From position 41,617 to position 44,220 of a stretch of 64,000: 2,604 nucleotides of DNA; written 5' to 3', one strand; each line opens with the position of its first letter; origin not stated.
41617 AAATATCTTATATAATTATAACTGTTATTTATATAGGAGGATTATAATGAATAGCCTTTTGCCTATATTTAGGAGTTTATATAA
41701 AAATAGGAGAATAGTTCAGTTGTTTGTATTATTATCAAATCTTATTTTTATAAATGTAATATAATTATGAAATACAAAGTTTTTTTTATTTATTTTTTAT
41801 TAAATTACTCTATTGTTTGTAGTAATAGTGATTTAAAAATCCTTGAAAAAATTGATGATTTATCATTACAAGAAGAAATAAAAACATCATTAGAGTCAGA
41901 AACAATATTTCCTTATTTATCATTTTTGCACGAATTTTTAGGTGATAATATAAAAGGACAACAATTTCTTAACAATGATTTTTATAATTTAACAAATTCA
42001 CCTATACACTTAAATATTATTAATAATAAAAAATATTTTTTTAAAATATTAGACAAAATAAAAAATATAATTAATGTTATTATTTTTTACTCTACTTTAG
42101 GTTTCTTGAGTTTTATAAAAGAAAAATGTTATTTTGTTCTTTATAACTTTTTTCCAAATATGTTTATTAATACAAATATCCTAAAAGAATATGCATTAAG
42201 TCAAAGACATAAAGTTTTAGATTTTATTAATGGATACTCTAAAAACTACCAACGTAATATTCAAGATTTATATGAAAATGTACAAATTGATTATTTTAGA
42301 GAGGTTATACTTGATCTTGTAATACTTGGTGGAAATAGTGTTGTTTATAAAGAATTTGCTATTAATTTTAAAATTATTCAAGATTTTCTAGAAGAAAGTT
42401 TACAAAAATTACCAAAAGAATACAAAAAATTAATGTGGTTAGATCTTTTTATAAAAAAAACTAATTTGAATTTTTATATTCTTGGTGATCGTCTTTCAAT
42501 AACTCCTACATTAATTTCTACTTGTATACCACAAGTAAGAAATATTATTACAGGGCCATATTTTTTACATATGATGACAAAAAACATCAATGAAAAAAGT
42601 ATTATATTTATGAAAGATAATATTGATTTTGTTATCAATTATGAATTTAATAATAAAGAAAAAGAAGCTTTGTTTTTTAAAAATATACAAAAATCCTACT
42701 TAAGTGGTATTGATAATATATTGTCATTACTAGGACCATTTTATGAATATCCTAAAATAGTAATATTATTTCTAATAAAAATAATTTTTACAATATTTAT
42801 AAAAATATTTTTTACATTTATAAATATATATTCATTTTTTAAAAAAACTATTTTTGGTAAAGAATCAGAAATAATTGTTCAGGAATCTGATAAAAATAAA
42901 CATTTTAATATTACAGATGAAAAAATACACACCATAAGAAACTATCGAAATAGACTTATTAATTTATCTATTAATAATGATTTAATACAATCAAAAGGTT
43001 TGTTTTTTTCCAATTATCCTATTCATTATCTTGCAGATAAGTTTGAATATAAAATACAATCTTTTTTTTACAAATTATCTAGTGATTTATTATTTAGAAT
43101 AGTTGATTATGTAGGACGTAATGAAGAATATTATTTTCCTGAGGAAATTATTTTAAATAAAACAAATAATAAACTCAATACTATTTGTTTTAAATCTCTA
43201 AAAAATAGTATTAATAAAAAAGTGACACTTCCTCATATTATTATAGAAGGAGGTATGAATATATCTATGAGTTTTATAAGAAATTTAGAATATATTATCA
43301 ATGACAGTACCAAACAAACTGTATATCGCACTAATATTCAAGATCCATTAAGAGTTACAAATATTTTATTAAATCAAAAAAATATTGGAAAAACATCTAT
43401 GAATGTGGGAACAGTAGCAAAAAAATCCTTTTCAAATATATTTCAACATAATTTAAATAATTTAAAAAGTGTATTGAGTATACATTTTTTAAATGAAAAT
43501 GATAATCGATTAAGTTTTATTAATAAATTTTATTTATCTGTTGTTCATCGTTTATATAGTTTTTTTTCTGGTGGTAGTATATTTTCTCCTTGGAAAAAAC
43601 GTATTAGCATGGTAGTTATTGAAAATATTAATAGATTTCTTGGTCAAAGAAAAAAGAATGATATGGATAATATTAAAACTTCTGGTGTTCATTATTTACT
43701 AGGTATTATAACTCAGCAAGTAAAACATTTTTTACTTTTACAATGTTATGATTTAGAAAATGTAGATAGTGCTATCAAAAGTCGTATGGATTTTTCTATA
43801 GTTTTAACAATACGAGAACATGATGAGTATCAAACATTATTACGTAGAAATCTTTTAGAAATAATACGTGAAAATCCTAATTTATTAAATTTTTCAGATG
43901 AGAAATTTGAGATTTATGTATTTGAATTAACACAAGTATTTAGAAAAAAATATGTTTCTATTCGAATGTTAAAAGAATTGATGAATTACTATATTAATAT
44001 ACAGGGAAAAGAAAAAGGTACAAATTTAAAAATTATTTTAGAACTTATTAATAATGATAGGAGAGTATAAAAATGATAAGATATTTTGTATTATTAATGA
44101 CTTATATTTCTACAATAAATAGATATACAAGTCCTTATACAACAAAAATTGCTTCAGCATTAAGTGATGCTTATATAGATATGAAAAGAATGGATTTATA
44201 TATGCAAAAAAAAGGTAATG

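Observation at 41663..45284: Candidate novel membrane machine: 33-aa peptide + 767-aa pseudo-AAA membrane protein + 403-aa anchored AAA+ ATPase, translationally coupled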

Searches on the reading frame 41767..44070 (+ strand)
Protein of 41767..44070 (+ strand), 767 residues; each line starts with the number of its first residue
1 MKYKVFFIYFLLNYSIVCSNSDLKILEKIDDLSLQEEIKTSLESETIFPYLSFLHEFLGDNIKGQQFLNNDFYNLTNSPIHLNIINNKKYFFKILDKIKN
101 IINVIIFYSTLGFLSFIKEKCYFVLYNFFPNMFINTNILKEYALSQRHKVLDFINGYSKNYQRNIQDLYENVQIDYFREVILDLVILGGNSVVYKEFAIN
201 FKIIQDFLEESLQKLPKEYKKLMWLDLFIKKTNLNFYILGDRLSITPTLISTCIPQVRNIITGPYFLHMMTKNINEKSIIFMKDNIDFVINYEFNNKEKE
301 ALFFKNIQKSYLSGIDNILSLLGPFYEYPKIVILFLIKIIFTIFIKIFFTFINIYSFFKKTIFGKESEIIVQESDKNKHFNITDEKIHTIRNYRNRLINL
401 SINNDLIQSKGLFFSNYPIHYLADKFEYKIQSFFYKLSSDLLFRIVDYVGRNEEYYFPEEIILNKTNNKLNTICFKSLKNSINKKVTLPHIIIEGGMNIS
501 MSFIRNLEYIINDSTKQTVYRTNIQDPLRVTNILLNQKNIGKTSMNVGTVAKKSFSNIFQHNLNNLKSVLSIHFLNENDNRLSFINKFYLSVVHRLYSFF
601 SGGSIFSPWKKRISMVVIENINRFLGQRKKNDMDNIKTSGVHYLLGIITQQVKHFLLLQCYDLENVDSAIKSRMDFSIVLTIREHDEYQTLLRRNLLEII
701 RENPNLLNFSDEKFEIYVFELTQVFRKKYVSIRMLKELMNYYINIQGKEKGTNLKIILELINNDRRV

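Call 3: search_protein_families(library=pfam, proteins=[window:41767-44070:+], max_evalue=0.1)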
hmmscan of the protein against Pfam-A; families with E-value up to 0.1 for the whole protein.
window:41767-44070:+ (767 aa): 0 families

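Call 4: search_protein_families(library=ncbifam, proteins=[window:41767-44070:+], max_evalue=0.1)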
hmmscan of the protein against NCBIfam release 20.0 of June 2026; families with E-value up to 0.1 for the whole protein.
window:41767-44070:+ (767 aa): 0 families

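Call 11: find_homologous_proteins(query=window:41767-44070:+, max_evalue=0.01)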
Query window:41767-44070:+ (767 aa): 2 proteins with E <= 0.01 among 8000 candidates.
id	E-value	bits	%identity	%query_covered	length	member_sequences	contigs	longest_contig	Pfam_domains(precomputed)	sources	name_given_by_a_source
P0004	0.0e+0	1658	100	100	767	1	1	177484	-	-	-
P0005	6.4e-284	962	64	92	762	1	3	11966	-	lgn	-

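Call 31: search_protein_representatives(alignment_id=A2)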
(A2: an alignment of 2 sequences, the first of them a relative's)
Query: 2 sequences, 780 profile positions. Proteins with E-value up to 0.001 (for the whole library): 5; up to 1e-10: 2; up to 1e-30: 1. The best 5 are listed.
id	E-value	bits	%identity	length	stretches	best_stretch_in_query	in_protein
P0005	0.0e+00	1564.5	-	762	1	1-780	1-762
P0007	1.9e-12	63.1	-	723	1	97-713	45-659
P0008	3.6e-08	48.9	-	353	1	434-738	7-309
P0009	5.5e-06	41.7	-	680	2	379-738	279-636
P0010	3.9e-05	38.9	-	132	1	364-423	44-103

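Call 33: find_encoding_contigs(protein=P0007, flank=10000, max_places=4)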
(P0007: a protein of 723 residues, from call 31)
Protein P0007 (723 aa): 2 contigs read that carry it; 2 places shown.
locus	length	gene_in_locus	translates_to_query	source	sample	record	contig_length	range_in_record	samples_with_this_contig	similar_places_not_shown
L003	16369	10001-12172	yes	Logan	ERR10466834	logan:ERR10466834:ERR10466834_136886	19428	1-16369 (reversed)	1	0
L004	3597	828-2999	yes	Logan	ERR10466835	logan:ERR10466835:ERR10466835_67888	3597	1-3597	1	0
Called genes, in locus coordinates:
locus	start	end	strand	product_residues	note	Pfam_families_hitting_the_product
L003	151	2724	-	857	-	PF07517:SecA_DEAD, PF00270:DEAD (weak), PF00271:Helicase_C (faint), PF01043:SecA_PP_bind, PF21090:P-loop_SecA, PF07516:SecA_SW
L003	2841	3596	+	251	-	PF03602:Cons_hypoth95 (weak), PF05175:MTS, PF01170:UPF0020 (faint), PF13847:Methyltransf_31 (weak), PF13649:Methyltransf_25 (weak)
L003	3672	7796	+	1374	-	-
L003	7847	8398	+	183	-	PF03330:DPBB_1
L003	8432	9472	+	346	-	PF00437:T2SSE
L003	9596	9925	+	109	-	PF28231:STB2_C (faint), PF12329:TMF_DNA_bd (weak)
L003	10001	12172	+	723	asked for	-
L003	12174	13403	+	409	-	-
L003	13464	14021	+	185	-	-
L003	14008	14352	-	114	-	PF08378:NERD (weak), PF02021:UPF0102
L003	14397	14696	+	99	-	-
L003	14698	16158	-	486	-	PF03023:MurJ, PF13440:Polysacc_synt_3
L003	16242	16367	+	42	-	?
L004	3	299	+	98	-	?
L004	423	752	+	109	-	PF28231:STB2_C (faint), PF12329:TMF_DNA_bd (weak)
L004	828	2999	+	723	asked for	-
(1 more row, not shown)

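Call 41: search_solved_structures(query=A3, max_evalue=10, show_alignments=2)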
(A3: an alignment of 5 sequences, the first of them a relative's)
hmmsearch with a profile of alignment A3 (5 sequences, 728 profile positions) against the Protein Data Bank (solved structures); distinct sequences matched with E-value up to 10: 20.
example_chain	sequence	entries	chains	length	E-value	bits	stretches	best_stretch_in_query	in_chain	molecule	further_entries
8vxt_A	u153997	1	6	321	0.041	15.3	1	566-632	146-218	Outer mitochondrial transmembrane helix translocase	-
7upr_C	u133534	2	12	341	0.048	15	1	566-632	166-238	Outer mitochondrial transmembrane helix translocase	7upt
9kmd_A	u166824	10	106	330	0.07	14.5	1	550-626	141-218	Outer mitochondrial transmembrane helix translocase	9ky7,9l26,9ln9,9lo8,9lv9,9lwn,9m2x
1xwi_A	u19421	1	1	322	0.11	13.8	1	548-630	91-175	SKD1 protein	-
2zam_A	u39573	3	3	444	0.15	13.3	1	549-631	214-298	Vacuolar protein sorting-associating protein 4B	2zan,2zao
7l9x_A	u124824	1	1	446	0.18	13.2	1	549-630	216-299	Vacuolar protein sorting-associated protein 4B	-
5z6q_A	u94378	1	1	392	0.26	12.6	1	567-648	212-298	Spastin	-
3vfd_A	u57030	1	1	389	0.26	12.6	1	567-648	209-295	Spastin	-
5z6r_A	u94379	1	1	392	0.27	12.6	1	567-648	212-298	Spastin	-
4l15_A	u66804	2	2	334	0.27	12.5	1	567-631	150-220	Fidgetin-like protein 1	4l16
6pek_A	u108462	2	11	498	0.4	12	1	567-648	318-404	Spastin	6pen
3b9p_A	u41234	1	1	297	0.61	11.4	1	567-648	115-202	CG5977-PA, isoform A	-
6nyv_B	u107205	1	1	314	0.67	11.2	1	567-648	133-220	Spastin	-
6nyw_B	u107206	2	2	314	0.67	11.2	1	567-648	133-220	Spastin | Drosophila melanogaster Spastin AAA domain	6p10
6p11_B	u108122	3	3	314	0.67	11.2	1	567-648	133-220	Drosophila melanogaster Spastin AAA domain | Spastin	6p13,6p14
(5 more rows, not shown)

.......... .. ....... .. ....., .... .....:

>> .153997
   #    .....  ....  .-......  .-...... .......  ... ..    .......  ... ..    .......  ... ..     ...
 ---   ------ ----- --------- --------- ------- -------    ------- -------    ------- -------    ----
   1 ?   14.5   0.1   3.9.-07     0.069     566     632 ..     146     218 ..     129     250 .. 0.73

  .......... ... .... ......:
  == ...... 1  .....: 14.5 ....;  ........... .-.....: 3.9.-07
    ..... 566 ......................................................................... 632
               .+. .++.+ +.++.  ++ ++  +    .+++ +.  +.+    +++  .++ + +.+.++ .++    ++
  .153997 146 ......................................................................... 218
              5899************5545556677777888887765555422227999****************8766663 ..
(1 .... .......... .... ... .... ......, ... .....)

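Call 50: predict_structure(alignment_id=A3)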
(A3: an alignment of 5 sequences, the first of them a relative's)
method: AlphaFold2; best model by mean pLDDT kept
length: 767 residues; sequences in the alignment: 5
mean_pLDDT: 43.1   pTM: 0.30
mean pLDDT of the five models: 43.1, 42.6, 39.7, 37.5, 36.2
residues with pLDDT >= 90: 0; 70-90: 100; 50-70: 102; < 50: 565
segments of 3 or more residues with pLDDT < 50: 1-134, 159-174, 215-369, 396-463, 529-610, 626-644, 682-767
pLDDT, mean of each block of 10 residues (from residue 1): 29 31 33 37 34 34 35 29 30 29 28 35 37 60 84 62 36 52 57 72 70 44 35 28 25 27 26 28 29 38 35 30 28 29 30 29 38 74 74 51 29 31 34 31 31 36 58 76 79 71 66 65 56 41 33 34 36 38 35 33 33 69 51 40 50 73 71 78 43 40 37 35 32 32 36 41 31
secondary structure, 60 per line:
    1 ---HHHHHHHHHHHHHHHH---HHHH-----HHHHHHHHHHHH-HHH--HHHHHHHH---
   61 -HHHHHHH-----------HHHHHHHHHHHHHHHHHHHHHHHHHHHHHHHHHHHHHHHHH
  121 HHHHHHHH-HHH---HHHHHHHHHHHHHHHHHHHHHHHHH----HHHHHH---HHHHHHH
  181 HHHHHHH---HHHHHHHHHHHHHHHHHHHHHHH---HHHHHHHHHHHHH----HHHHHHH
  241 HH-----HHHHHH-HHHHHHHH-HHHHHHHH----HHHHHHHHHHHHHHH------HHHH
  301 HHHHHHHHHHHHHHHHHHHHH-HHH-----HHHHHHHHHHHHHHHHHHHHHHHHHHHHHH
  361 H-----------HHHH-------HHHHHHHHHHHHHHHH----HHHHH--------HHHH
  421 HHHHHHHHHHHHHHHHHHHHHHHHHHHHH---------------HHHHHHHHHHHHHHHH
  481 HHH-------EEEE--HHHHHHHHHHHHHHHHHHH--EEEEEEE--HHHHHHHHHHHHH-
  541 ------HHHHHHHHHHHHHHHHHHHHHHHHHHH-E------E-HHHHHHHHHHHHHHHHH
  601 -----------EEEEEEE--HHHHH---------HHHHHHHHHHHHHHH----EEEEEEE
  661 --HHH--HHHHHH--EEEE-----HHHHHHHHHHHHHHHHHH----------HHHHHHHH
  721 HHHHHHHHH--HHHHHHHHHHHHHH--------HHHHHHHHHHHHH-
elements in order (helices of 4 or more, strands of 3 or more residues): H4-19 H23-26 H32-43 H50-57 H62-68 H80-128 H136-160 H165-170 H174-187 H191-213 H217-229 H234-242 H248-253 H255-262 H264-271 H276-290 H297-321 H331-361 H373-376 H384-399 H404-408 H417-449 H465-483 E491-494 H497-515 E518-524 H527-539 H547-573 H584-600 E612-618 H621-625 H635-649 E654-660 H668-673 E676-679 H685-702 H713-729 H732-745 H754-766

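Call 53: fold_search(model_id=the predicted structure, library=pdb)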
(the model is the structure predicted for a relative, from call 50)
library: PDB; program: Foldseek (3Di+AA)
matches with E <= 10: 1523; with E <= 0.001: 20
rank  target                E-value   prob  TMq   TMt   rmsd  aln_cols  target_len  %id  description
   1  8xku_C                1.2e-04  0.98  0.16  0.13  43.9       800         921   11  Cryo-EM structure of the Ycf2-FtsHi motor complex from Arabidopsis in ATP-bound state (released 2024-09-11)
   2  6p8v_A                1.3e-04  1.00  0.16  0.37  10.2       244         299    9  Structure of E. coli MS115-1 HORMA:CdnC:Trip13 complex (released 2019-12-25)
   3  6p8v_B                1.7e-04  1.00  0.18  0.41  10.6       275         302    9  Structure of E. coli MS115-1 HORMA:CdnC:Trip13 complex (released 2019-12-25)
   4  6p8v_C                3.6e-04  1.00  0.18  0.41   9.9       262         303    9  Structure of E. coli MS115-1 HORMA:CdnC:Trip13 complex (released 2019-12-25)
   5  8rhn_M                5.0e-04  1.00  0.16  0.22  10.2       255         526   12  Structure of the 55LCC ATPase complex (released 2024-03-27)
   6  9mpr_A                5.8e-04  1.00  0.15  0.20  10.9       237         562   10  Cryo-EM structure of three VCPIP1 VCPIDs bound to VCP (released 2025-10-15)
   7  8dau_F                5.8e-04  1.00  0.15  0.20  11.3       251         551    8  Saccharomyces cerevisiae Ufd1/Npl4/Cdc48 complex bound to two folded ubiquitin moieties and one unfolded ubiquitin in  (released 2022-11-30)
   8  8ooi_A                6.7e-04  1.00  0.16  0.16  10.4       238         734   10  Full composite cryo-EM map of p97/VCP in ADP.Pi state (released 2024-01-31)
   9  7rlc_A                6.7e-04  1.00  0.15  0.16  12.5       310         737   11  Cryo-EM structure of human p97-A232E mutant bound to ATPgS. (released 2021-09-22)
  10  8u0v_B                7.1e-04  1.00  0.15  0.11  10.4       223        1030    9  S. cerevisiae Pex1/Pex6 with 1 mM ATP (released 2023-12-13)
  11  7oat_B                7.1e-04  1.00  0.15  0.25  10.5       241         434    9  Structural basis for targeted p97 remodelling by ASPL as prerequisite for p97 trimethylation by METTL21D (released 2022-08-03)
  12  6pek_E                7.4e-04  1.00  0.18  0.45  11.5       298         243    9  Structure of Spastin Hexamer (Subunit A-E) in complex with substrate peptide (released 2019-12-04)
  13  7ln6_F                8.2e-04  1.00  0.16  0.17  10.6       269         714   11  Cryo-EM structure of human p97 in complex with Npl4/Ufd1 and polyubiquitinated Ub-Eos (CHAPSO, Class 2, Open State) (released 2021-09-15)
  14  9mpu_A                8.6e-04  1.00  0.15  0.24  11.1       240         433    9  Cryo-EM structure of p47 bound to VCP N-domain (with D1 domain) (released 2025-10-15)
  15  7z34_m                9.0e-04  1.00  0.14  0.15   9.0       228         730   10  Structure of pre-60S particle bound to DRG1(AFG2). (released 2022-09-21)
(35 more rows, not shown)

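Call 58: find_encoding_contigs(protein=P0008, flank=10000, max_places=4)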
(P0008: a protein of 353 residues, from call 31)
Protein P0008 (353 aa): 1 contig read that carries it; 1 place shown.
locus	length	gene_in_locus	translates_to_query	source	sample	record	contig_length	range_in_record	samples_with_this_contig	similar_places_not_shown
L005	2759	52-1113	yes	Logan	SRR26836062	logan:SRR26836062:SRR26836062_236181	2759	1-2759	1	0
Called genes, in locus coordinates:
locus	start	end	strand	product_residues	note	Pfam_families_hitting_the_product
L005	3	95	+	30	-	?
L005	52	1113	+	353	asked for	-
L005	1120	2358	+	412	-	PF13173:AAA_14 (faint), PF00004:AAA (weak)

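Call 59: find_encoding_contigs(protein=P0009, flank=10000, max_places=4)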
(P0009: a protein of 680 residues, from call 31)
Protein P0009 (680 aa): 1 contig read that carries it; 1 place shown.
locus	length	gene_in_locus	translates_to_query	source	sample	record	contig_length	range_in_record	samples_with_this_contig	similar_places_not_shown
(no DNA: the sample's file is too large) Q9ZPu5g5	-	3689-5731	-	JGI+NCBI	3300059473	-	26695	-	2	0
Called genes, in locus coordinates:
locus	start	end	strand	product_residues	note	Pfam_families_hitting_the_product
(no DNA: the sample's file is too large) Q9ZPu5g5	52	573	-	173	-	-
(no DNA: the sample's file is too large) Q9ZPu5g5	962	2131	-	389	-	PF01743:PolyA_pol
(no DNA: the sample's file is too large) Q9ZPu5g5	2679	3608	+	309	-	PF01300:Sua5_yciO_yrdC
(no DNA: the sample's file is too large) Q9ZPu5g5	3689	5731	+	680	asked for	-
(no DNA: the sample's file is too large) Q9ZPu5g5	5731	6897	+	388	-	PF00004:AAA (weak)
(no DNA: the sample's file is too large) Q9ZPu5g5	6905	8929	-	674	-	PF00004:AAA (weak)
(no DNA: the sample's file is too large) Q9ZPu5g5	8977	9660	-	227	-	-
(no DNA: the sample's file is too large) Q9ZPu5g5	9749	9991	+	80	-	PF01632:Ribosomal_L35p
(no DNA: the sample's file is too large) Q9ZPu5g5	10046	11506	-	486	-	PF00905:Transpeptidase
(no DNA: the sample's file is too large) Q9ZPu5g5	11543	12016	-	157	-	PF00436:SSB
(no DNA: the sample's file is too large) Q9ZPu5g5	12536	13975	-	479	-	PF01336:tRNA_anti-codon, PF00152:tRNA-synt_2, PF01409:tRNA-synt_2d (faint)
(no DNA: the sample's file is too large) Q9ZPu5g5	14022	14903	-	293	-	-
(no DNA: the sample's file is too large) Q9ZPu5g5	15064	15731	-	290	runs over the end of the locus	-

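Call 61: search_protein_families(library=padloc, proteins=[window:41767-44070:+, P0007, P0009, L003:12174-13400:+, L005:1120-2355:+], max_evalue=0.01)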
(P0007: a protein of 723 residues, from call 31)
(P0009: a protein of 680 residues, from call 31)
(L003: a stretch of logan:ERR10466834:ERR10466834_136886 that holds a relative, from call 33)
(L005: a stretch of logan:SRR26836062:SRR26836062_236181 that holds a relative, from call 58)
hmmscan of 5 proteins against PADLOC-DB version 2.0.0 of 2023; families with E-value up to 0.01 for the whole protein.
window:41767-44070:+ (767 aa): 0 families

P0007 (723 aa): 0 families

P0009 (680 aa): 0 families

L003:12174-13400:+ (409 aa): 3 families
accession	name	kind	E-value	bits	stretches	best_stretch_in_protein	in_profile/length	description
PDLC03920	MkoA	-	0.00022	17.6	1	178-202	631-654/1112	-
PDLC01249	Cas1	-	0.00082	17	1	238-307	4-67/246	"CAS-I,CAS-II,CAS-III,CAS-IV,CAS-V,CAS-VI; acquisition_1"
PDLC05014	PDC-S41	-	0.0014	15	1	160-197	217-254/657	-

L005:1120-2355:+ (412 aa): 2 families
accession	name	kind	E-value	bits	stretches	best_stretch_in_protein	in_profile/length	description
PDLC04140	mad8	-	0.0007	17.2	2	89-276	85-217/314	mads_8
PDLC04791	PDC-S01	-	0.0032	14.2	1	184-277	19-107/395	-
